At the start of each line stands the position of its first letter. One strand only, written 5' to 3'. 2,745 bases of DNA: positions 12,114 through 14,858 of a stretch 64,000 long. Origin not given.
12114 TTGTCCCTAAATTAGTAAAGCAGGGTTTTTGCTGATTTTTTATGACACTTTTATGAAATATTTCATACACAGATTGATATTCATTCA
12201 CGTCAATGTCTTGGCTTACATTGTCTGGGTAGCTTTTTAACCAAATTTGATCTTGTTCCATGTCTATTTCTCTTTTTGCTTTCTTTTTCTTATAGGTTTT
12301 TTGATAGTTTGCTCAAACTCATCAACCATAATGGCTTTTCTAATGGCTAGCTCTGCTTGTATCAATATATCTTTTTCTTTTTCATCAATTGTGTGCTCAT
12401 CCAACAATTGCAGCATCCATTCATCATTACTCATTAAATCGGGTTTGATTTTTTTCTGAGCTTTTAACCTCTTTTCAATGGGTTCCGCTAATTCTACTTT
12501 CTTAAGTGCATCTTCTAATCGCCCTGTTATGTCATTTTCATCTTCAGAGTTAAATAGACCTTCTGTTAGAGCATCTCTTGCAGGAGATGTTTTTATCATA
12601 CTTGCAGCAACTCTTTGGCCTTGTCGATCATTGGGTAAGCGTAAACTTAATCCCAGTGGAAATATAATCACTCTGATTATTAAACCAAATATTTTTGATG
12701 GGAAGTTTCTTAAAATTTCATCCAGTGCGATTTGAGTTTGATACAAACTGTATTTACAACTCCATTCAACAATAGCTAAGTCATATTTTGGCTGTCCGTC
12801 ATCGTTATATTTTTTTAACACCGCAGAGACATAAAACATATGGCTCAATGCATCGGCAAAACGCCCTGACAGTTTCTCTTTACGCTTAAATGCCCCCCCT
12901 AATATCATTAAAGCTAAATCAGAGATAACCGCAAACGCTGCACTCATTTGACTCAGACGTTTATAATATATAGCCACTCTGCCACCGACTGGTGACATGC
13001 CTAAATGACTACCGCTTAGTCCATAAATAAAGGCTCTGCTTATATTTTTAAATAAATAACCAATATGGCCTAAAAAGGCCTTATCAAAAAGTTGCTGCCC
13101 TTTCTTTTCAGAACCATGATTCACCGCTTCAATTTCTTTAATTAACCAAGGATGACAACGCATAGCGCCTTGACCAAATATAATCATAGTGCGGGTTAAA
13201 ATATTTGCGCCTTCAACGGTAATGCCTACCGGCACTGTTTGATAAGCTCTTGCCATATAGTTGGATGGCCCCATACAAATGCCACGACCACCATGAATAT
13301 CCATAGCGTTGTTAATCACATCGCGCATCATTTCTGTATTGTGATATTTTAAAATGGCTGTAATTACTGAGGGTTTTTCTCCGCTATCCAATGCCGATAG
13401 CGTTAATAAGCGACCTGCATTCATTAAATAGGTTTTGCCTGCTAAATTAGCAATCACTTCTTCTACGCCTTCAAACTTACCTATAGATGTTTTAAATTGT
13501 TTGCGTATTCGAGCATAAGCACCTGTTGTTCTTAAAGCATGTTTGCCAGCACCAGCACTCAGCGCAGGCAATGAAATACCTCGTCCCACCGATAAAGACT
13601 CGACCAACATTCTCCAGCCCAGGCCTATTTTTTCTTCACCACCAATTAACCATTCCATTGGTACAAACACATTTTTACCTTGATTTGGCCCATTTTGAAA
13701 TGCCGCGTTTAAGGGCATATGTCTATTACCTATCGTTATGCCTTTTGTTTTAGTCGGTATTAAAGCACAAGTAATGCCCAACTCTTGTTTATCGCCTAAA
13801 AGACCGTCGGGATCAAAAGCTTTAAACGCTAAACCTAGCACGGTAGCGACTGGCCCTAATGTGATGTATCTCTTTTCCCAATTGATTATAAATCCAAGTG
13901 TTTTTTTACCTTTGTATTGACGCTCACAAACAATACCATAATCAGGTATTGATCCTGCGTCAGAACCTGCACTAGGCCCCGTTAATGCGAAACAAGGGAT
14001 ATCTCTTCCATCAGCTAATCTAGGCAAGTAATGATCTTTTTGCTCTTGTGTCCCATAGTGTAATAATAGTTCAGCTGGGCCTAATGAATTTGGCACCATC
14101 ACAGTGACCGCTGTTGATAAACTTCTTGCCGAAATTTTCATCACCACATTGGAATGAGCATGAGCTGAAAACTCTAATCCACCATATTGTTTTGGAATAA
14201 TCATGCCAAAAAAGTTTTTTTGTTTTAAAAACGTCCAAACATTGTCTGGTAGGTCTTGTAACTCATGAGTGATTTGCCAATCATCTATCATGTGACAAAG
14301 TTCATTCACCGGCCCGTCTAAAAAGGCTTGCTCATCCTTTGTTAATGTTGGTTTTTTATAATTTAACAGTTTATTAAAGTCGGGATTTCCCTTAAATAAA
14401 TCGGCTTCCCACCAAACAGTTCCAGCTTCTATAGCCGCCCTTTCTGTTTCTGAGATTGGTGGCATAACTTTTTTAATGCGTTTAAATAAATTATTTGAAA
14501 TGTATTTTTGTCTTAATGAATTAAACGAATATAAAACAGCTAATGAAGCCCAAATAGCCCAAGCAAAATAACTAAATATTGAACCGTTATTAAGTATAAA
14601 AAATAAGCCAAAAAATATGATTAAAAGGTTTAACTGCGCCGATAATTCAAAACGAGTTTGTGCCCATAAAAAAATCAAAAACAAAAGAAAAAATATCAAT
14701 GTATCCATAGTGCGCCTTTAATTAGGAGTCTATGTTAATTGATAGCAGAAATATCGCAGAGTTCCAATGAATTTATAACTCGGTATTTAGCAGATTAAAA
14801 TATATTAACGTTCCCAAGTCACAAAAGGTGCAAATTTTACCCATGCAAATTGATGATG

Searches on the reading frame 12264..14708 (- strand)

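Call 37: search_protein_families(library=pfam, proteins=[window:12264-14708:-], max_evalue=0.00001)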
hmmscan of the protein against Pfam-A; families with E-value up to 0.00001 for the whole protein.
window:12264-14708:- (814 aa): 4 families
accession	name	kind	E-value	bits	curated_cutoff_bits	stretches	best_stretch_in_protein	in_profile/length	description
PF09317.16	ACDH_C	-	6e-94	315.3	25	1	516-798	1-284/284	Acyl-CoA dehydrogenase, C-terminal, bacterial type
PF02771.21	Acyl-CoA_dh_N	-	4.8e-18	66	22.9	1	141-234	23-112/113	Acyl-CoA dehydrogenase, N-terminal domain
PF00441.29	Acyl-CoA_dh_1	-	1e-17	65.1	22.4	1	364-509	3-145/150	Acyl-CoA dehydrogenase, C-terminal domain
PF02770.24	Acyl-CoA_dh_M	-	4e-09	37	33.3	1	239-330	1-79/97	Acyl-CoA dehydrogenase, middle domain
